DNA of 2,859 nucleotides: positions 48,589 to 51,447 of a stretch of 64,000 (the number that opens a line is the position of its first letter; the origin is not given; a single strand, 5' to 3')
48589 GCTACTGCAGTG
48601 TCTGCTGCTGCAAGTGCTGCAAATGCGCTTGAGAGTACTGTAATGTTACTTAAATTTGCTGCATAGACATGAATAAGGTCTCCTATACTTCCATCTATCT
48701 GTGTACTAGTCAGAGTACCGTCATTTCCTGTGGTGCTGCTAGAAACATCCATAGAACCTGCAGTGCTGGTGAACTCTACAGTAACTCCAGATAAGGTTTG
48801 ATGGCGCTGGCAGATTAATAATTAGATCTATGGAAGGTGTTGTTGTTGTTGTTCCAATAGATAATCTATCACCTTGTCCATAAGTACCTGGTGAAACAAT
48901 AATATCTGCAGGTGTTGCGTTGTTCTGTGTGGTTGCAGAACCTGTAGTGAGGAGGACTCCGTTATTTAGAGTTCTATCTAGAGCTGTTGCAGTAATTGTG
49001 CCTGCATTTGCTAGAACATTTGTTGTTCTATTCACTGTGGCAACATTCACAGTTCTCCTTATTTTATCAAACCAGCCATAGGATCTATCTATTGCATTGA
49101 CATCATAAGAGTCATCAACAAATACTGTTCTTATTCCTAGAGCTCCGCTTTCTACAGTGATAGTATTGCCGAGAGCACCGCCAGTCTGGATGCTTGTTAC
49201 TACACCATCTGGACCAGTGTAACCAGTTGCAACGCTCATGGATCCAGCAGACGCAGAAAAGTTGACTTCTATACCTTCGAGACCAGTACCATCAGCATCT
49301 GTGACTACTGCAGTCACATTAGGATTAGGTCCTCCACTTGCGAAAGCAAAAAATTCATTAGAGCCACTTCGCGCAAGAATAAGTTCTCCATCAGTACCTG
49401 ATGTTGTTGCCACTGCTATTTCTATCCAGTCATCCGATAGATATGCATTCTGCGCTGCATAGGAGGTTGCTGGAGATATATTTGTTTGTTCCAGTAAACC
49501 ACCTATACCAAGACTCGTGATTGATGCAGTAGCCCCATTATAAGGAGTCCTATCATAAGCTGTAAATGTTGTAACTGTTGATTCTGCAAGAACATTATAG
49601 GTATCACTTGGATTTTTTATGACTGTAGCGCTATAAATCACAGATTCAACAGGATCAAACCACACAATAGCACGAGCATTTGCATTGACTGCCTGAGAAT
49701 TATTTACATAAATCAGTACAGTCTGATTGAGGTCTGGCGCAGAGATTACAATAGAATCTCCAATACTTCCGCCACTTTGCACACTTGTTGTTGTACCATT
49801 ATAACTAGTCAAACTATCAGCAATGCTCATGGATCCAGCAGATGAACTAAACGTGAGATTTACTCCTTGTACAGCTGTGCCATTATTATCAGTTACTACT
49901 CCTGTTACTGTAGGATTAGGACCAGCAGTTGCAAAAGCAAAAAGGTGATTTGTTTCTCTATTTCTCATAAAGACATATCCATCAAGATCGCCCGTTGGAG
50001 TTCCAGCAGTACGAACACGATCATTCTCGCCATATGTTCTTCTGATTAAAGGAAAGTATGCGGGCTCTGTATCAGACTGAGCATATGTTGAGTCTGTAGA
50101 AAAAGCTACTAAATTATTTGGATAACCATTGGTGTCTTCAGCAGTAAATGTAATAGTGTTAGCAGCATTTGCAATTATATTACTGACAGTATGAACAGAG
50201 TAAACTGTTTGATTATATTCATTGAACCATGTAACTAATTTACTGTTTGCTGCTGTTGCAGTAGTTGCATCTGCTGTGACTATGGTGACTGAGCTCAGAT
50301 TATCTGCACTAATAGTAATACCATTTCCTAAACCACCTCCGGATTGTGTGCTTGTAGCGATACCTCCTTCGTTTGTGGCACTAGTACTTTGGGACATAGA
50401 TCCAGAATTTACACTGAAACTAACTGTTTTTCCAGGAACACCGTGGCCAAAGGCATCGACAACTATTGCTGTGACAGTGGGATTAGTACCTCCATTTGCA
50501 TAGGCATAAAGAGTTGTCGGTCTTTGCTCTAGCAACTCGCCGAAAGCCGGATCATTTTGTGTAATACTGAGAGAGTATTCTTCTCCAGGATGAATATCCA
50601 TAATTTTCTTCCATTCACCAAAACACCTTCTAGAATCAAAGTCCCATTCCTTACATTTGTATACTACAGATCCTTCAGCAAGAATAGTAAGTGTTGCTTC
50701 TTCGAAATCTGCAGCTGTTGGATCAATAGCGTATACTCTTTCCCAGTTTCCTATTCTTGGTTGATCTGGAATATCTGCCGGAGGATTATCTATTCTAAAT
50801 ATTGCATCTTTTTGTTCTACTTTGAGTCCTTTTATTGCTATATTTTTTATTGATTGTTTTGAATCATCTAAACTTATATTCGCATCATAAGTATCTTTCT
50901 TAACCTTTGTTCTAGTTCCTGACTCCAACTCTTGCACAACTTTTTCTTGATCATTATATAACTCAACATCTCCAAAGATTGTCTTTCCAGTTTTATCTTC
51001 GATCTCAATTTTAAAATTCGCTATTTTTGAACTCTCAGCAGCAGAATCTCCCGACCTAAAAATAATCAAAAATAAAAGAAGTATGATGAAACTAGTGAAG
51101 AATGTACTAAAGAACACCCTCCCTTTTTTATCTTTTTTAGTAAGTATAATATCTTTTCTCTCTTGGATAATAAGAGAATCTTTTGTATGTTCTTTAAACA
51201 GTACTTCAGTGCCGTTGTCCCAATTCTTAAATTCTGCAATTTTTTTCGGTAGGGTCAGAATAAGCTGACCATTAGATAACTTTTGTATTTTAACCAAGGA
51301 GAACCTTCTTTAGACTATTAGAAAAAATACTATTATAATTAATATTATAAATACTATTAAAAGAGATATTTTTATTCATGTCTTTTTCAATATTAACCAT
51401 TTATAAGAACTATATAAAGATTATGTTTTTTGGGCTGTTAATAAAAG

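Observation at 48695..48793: Giant adhesin is split by a frame change exactly at the edge of a 99-bp perfect repeat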

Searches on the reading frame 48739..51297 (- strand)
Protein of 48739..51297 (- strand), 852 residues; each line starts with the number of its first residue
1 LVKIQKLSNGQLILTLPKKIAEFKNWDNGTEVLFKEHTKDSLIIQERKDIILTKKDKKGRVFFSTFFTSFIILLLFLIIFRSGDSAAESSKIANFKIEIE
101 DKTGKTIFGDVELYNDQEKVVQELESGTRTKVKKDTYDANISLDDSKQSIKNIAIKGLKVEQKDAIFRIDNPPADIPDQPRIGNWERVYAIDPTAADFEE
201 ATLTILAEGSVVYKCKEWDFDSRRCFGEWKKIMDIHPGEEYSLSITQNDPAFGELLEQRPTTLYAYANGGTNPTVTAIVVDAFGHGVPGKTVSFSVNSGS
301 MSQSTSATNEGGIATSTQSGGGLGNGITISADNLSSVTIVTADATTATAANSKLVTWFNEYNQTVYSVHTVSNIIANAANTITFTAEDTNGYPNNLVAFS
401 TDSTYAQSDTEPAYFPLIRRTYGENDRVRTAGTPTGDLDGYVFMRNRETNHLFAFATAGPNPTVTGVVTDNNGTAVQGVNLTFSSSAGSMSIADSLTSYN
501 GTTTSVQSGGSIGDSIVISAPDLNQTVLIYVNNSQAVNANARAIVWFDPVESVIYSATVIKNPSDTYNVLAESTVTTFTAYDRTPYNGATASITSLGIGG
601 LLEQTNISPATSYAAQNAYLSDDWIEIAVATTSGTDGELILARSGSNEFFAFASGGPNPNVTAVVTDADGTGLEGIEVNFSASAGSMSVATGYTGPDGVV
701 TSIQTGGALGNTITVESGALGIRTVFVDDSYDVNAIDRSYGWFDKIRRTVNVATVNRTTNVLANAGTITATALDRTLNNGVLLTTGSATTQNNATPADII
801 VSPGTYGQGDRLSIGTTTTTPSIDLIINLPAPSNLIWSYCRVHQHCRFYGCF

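Call 9: search_protein_families(library=pfam, proteins=[window:48739-51297:-], max_evalue=0.01)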
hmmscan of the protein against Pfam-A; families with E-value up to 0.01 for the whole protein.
window:48739-51297:- (852 aa): 1 family
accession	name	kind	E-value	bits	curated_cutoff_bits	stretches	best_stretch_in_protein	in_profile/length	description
PF02369.22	Big_1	-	5.1e-17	62.2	34.9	3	265-330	11-77/93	Bacterial Ig-like domain (group 1)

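Call 12: find_encoding_contigs(protein=window:48739-51297:-, flank=10000, max_places=10)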
Protein window:48739-51297:- (852 aa): no gene with exactly this product is on record in the collection.

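Call 18: find_homologous_proteins(query=window:48739-51297:-, max_evalue=0.00001)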
Query window:48739-51297:- (852 aa): 1 proteins with E <= 0.00001 among 8000 candidates.
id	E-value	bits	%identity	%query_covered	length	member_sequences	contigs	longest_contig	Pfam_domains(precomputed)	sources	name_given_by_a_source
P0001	0.0e+0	1883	100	100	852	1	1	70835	PF02369.23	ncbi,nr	ncbi:Ig-like domain-containing protein [Candidatus Woesearchaeota archaeon]|nr:Ig-like domain-contai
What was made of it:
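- Tried and rejected: The homology search with the 852-aa ORF returned only itself (call 18).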

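Call 19: find_encoding_contigs(protein=P0001, flank=10000, max_places=10)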
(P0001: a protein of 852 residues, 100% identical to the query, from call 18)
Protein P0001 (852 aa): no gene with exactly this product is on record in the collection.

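Call 24: list_cluster_members(proteins=[P0001])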
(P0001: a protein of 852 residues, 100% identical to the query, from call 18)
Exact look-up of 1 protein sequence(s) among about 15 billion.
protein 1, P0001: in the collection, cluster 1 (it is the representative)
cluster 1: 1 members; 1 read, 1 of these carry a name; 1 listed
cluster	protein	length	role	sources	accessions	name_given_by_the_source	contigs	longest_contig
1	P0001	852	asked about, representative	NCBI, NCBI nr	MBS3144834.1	Ig-like domain-containing protein [Candidatus Woesearchaeota archaeon]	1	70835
